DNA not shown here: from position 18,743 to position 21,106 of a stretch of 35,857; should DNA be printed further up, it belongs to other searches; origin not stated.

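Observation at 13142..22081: Tightly packed locus: KDG-type sugar-acid funnel built around two large atypical flavoenzymes and a secreted Asp-box propeller (candidate undescribed catabolic pathway)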

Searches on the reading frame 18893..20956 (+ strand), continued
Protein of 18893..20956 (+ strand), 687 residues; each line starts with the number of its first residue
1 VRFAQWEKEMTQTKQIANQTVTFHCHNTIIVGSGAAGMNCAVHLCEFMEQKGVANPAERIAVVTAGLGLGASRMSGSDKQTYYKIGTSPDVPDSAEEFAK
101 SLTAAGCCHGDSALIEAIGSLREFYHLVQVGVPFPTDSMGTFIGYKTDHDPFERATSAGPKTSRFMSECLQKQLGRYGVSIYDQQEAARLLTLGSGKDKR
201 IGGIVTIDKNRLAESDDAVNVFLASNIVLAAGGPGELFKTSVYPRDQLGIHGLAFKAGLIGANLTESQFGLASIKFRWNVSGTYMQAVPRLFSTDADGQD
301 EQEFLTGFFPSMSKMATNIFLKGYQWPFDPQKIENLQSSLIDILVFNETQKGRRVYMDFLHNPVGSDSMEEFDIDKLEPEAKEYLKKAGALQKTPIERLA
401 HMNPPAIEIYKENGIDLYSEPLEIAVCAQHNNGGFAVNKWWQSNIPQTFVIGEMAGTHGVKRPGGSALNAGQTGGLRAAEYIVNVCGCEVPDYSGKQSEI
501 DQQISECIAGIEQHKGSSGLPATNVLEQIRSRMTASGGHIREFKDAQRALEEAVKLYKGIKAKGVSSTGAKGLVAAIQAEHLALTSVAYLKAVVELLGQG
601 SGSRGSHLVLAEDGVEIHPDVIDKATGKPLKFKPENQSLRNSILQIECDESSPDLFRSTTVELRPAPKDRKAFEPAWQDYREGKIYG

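Call 44: search_protein_families(library=pfam, proteins=[L042:476-1549:+, L042:1585-2247:+, L042:2448-3371:+, L042:3385-4194:+, L042:4232-5533:+, L042:5624-7183:+, L042:7176-7967:+, L042:7998-8774:+, L042:8790-9950:+, L042:1-465:+], max_evalue=0.00001)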
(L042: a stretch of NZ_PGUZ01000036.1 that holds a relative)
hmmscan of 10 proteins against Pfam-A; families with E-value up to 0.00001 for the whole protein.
L042:476-1549:+ (357 aa): 1 family
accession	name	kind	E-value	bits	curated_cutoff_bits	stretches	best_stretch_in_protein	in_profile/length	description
PF02615.19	Ldh_2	-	1.8e-122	409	38.8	1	13-334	5-329/333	Malate/L-lactate dehydrogenase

L042:1585-2247:+ (220 aa): 1 family
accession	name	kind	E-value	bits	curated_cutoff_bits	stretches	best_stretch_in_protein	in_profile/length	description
PF01081.25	Aldolase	-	8.4e-38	130.2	27.8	1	10-189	4-183/196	KDPG and KHG aldolase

L042:2448-3371:+ (307 aa): 1 family
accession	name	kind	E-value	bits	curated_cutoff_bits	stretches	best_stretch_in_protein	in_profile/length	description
PF00528.27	BPD_transp_1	-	1.3e-16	61.3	26.4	1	103-303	3-177/184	Binding-protein-dependent transport system inner membrane component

L042:3385-4194:+ (269 aa): 1 family
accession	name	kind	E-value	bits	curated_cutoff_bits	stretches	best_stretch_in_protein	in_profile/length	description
PF00528.27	BPD_transp_1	-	4.3e-21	75.9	26.4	1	83-262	1-181/184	Binding-protein-dependent transport system inner membrane component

L042:4232-5533:+ (433 aa): 3 families
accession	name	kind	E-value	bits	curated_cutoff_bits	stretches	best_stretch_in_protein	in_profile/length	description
PF01547.30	SBP_bac_1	-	5e-47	161.8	26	1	55-344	7-307/307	Bacterial extracellular solute-binding protein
PF13416.11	SBP_bac_8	-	5.1e-42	145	27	1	62-372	3-278/279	Bacterial extracellular solute-binding protein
PF13531.11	SBP_bac_11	-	6.9e-06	26.4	25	0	48-105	3-55/227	Bacterial extracellular solute-binding protein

L042:5624-7183:+ (519 aa): 1 family
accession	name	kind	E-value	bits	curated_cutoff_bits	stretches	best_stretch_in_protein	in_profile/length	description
PF01144.29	CoA_trans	-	1.8e-28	99.9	23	1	8-242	3-215/217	Coenzyme A transferase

L042:7176-7967:+ (263 aa): 3 families
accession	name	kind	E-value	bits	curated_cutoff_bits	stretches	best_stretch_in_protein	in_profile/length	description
PF13561.12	adh_short_C2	-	4.8e-63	213.3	27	1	24-259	1-234/236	Enoyl-(Acyl carrier protein) reductase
PF00106.31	adh_short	-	4.2e-58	196.5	26.6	1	18-213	1-193/195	short chain dehydrogenase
PF08659.16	KR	-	1.1e-12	48.7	22.6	1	20-197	3-173/180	KR domain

L042:7998-8774:+ (258 aa): 2 families
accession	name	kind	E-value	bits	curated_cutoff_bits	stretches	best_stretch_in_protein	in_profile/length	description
PF00378.25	ECH_1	-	1.9e-65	221.1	27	1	15-257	6-250/251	Enoyl-CoA hydratase/isomerase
PF16113.10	ECH_2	-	2.5e-38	132.9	27.2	1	17-188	3-179/335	Enoyl-CoA hydratase/isomerase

L042:8790-9950:+ (386 aa): 4 families
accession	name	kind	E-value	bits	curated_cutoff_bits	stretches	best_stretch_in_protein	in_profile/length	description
PF00441.29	Acyl-CoA_dh_1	-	2.2e-49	167.9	22.4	1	236-383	2-149/150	Acyl-CoA dehydrogenase, C-terminal domain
PF02771.21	Acyl-CoA_dh_N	-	3.4e-35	121.3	22.9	1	10-120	1-112/113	Acyl-CoA dehydrogenase, N-terminal domain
PF02770.24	Acyl-CoA_dh_M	-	1.6e-22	80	33.3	1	125-223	1-97/97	Acyl-CoA dehydrogenase, middle domain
PF08028.16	Acyl-CoA_dh_2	-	4.1e-21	76.1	22.7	1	251-371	2-132/134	Acyl-CoA dehydrogenase, C-terminal domain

L042:1-465:+ (154 aa): 2 families
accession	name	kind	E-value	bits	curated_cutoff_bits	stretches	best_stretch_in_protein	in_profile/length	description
PF01380.27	SIS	-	2.3e-16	60.2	25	1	1-104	1-110/131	SIS domain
PF13580.11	SIS_2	-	3.5e-06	27.5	27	0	45-78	101-134/138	SIS domain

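Call 45: search_protein_families(library=pfam, proteins=[L058:3365-4420:-, L058:4559-6346:+, L058:6747-7727:+, L058:7891-8379:+, L058:8431-9741:+, L058:12180-12950:+, L058:13193-14221:+, L058:14275-14931:+, L058:15040-16533:+, L058:16731-17672:-], max_evalue=0.00001)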
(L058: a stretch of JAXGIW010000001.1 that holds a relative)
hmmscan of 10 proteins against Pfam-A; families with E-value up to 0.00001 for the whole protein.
L058:3365-4420:- (351 aa): 1 family
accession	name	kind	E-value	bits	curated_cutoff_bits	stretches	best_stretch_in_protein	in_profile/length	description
PF00561.26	Abhydrolase_1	-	1.5e-18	67.8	25.8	1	92-330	3-244/245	alpha/beta hydrolase fold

L058:4559-6346:+ (595 aa): 3 families
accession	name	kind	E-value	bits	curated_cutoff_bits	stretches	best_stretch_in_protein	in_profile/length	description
PF13382.11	Adenine_deam_C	-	3.7e-54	183.1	27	1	421-586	1-166/169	Adenine deaminase C-terminal domain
PF01979.26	Amidohydro_1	-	1.1e-26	94.3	25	1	85-368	1-345/345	Amidohydrolase family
PF07969.17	Amidohydro_3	-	7.7e-11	42.6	29.7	0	310-368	403-471/472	Amidohydrolase family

L058:6747-7727:+ (326 aa): 1 family
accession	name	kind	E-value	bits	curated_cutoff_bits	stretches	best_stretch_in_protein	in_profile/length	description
PF03480.18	DctP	-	3.7e-63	214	23.4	1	30-290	1-260/286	Bacterial extracellular solute-binding protein, family 7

L058:7891-8379:+ (162 aa): 1 family
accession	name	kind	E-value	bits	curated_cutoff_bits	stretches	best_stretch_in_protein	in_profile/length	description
PF04290.18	DctQ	-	1e-21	77.7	28.3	1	26-154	1-130/132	Tripartite ATP-independent periplasmic transporters, DctQ component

L058:8431-9741:+ (436 aa): 1 family
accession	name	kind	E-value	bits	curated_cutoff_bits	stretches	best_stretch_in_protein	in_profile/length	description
PF06808.19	DctM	-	4.3e-99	332.6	23.8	1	17-423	2-413/413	Tripartite ATP-independent periplasmic transporter, DctM component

L058:12180-12950:+ (256 aa): 2 families
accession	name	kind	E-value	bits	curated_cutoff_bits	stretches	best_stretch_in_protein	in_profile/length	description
PF01614.24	IclR_C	-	9.6e-35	120.1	24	1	84-249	8-173/174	Bacterial transcriptional regulator IclR C-terminal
PF09339.16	HTH_IclR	-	2e-14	53.5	22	1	12-61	2-51/52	IclR helix-turn-helix domain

L058:13193-14221:+ (342 aa): 1 family
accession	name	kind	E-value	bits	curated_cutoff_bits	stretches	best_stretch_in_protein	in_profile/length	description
PF00294.29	PfkB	-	2.8e-28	99.6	25.8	1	1-313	1-289/302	pfkB family carbohydrate kinase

L058:14275-14931:+ (218 aa): 1 family
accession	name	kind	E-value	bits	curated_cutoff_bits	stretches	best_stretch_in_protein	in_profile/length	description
PF01081.25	Aldolase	-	5.4e-44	150.4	27.8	1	13-203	5-195/196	KDPG and KHG aldolase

L058:15040-16533:+ (497 aa): 3 families
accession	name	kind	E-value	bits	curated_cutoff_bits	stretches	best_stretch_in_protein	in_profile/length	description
PF13751.12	DDE_Tnp_1_6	-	1.4e-17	64.6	25.1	1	331-448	1-124/125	Transposase DDE domain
PF05598.16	DUF772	-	5.2e-17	62.1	23.1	1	57-130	2-74/74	Transposase domain (DUF772)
PF01609.27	DDE_Tnp_1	-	2.8e-07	30.9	23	1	228-444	36-199/200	Transposase DDE domain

L058:16731-17672:- (313 aa): 3 families
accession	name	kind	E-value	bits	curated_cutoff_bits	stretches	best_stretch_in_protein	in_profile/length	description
PF01370.27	Epimerase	-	8.3e-28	97.8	20.9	1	4-240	1-239/240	NAD dependent epimerase/dehydratase family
PF16363.11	GDP_Man_Dehyd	-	1.8e-15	57.7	27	1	5-304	1-330/332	GDP-mannose 4,6 dehydratase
PF04321.23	RmlD_sub_bind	-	1.3e-11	44.6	27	1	3-151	2-135/287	RmlD substrate binding domain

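Call 46: predict_structure(alignment_id=A1)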
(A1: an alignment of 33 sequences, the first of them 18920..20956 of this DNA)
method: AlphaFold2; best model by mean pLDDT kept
length: 678 residues; sequences in the alignment: 33
mean_pLDDT: 45.7   pTM: 0.50
mean pLDDT of the five models: 45.7, 45.7, 43.9, 39.8, 34.8
residues with pLDDT >= 90: 11; 70-90: 142; 50-70: 79; < 50: 446
segments of 3 or more residues with pLDDT < 50: 24-28, 58-155, 221-363, 371-373, 379-472, 524-532, 591-678
pLDDT, mean of each block of 10 residues (from residue 1): 84 86 53 65 78 63 26 27 31 27 33 40 39 31 28 49 74 79 67 79 69 75 32 27 31 25 20 21 25 29 26 25 24 25 24 30 50 47 45 42 38 25 29 30 25 25 40 54 84 89 81 77 45 66 84 83 76 65 56 33 35 36 28 24 30 29 36 31
secondary structure, 60 per line:
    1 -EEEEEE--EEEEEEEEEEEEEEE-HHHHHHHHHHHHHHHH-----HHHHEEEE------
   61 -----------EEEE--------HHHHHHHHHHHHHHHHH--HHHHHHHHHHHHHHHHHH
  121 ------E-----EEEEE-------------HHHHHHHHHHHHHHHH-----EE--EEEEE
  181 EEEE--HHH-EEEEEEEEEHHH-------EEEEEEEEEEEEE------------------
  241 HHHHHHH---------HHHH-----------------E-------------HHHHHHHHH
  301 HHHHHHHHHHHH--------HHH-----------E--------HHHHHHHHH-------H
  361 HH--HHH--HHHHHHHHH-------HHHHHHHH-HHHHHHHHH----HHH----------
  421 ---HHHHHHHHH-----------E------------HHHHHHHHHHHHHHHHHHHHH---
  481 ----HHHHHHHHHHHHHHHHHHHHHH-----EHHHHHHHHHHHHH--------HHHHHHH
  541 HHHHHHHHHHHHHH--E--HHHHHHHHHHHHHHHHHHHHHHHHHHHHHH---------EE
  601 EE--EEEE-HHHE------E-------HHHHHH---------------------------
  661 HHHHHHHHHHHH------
elements in order (helices of 4 or more, strands of 3 or more residues): E2-7 E10-24 H26-41 H47-50 E51-54 E72-75 H84-100 H103-120 E133-137 H151-166 E176-184 E191-199 E210-222 H241-247 H257-260 H292-312 H344-352 H370-378 H386-393 H395-403 H424-432 H457-477 H485-506 H513-525 H534-554 H560-589 E599-602 E605-608 H628-633 H661-672

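Call 49: search_solved_structures(query=A3, max_evalue=0.001)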
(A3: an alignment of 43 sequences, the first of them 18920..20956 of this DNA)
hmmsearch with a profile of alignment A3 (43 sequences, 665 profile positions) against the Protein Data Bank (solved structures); distinct sequences matched with E-value up to 0.001: 60.
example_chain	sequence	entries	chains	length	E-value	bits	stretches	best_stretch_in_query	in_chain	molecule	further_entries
1chu_A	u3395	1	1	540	1.7e-29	106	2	13-253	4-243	PROTEIN (L-ASPARTATE OXIDASE)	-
5kxj_A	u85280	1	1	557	6.7e-29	104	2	12-253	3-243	L-aspartate oxidase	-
1knp_A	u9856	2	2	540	4.4e-28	101.3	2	13-253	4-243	L-aspartate oxidase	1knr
1nek_A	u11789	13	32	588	1.3e-27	99.8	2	12-255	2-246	Succinate dehydrogenase flavoprotein subunit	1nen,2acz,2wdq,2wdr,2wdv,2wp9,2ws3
6lum_A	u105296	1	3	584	8.7e-26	93.7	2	14-253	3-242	Succinate dehydrogenase subunit A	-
7d6v_A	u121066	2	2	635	1.1e-25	93.4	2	388-590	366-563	Succinate dehydrogenase subunit A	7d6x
2b76_A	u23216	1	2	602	2.3e-25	92.4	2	398-622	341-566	Fumarate reductase flavoprotein subunit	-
5vpn_A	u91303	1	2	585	2.6e-25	92.2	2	398-621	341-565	Fumarate reductase flavoprotein subunit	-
3cir_A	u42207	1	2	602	2.9e-25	92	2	398-622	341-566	Fumarate reductase flavoprotein subunit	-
1kf6_A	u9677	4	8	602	3.2e-25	91.9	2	398-622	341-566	FUMARATE REDUCTASE FLAVOPROTEIN | Fumarate reductase flavoprotein subunit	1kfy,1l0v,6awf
3p4p_A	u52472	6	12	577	5.5e-25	91.1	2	398-621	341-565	Fumarate reductase flavoprotein subunit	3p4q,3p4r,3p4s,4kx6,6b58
1e7p_A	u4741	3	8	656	5.5e-25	91.1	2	410-593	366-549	Fumarate reductase flavoprotein subunit | QUINOL-FUMARATE REDUCTASE FLAVOPROTEIN SUBUNIT A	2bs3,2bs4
2bs2_A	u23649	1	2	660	5.7e-25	91.1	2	410-593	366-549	QUINOL-FUMARATE REDUCTASE FLAVOPROTEIN SUBUNIT A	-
1qlb_A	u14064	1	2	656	1.1e-24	90.1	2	410-594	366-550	FUMARATE REDUCTASE FLAVOPROTEIN SUBUNIT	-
6n56_A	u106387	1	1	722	5.8e-24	87.7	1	408-614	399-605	Fumarate reductase, flavo protein subunit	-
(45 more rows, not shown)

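Call 50: search_solved_structures(query=A3, max_evalue=1e-27, show_alignments=4)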
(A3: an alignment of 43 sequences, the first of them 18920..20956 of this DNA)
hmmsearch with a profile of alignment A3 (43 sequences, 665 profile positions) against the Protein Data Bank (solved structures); distinct sequences matched with E-value up to 1e-27: 3.
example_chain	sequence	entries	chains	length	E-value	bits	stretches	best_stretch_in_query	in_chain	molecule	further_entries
1chu_A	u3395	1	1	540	1.7e-29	106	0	13-253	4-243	PROTEIN (L-ASPARTATE OXIDASE)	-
5kxj_A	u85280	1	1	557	6.7e-29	104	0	12-253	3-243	L-aspartate oxidase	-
1knp_A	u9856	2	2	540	4.4e-28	101.3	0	13-253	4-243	L-aspartate oxidase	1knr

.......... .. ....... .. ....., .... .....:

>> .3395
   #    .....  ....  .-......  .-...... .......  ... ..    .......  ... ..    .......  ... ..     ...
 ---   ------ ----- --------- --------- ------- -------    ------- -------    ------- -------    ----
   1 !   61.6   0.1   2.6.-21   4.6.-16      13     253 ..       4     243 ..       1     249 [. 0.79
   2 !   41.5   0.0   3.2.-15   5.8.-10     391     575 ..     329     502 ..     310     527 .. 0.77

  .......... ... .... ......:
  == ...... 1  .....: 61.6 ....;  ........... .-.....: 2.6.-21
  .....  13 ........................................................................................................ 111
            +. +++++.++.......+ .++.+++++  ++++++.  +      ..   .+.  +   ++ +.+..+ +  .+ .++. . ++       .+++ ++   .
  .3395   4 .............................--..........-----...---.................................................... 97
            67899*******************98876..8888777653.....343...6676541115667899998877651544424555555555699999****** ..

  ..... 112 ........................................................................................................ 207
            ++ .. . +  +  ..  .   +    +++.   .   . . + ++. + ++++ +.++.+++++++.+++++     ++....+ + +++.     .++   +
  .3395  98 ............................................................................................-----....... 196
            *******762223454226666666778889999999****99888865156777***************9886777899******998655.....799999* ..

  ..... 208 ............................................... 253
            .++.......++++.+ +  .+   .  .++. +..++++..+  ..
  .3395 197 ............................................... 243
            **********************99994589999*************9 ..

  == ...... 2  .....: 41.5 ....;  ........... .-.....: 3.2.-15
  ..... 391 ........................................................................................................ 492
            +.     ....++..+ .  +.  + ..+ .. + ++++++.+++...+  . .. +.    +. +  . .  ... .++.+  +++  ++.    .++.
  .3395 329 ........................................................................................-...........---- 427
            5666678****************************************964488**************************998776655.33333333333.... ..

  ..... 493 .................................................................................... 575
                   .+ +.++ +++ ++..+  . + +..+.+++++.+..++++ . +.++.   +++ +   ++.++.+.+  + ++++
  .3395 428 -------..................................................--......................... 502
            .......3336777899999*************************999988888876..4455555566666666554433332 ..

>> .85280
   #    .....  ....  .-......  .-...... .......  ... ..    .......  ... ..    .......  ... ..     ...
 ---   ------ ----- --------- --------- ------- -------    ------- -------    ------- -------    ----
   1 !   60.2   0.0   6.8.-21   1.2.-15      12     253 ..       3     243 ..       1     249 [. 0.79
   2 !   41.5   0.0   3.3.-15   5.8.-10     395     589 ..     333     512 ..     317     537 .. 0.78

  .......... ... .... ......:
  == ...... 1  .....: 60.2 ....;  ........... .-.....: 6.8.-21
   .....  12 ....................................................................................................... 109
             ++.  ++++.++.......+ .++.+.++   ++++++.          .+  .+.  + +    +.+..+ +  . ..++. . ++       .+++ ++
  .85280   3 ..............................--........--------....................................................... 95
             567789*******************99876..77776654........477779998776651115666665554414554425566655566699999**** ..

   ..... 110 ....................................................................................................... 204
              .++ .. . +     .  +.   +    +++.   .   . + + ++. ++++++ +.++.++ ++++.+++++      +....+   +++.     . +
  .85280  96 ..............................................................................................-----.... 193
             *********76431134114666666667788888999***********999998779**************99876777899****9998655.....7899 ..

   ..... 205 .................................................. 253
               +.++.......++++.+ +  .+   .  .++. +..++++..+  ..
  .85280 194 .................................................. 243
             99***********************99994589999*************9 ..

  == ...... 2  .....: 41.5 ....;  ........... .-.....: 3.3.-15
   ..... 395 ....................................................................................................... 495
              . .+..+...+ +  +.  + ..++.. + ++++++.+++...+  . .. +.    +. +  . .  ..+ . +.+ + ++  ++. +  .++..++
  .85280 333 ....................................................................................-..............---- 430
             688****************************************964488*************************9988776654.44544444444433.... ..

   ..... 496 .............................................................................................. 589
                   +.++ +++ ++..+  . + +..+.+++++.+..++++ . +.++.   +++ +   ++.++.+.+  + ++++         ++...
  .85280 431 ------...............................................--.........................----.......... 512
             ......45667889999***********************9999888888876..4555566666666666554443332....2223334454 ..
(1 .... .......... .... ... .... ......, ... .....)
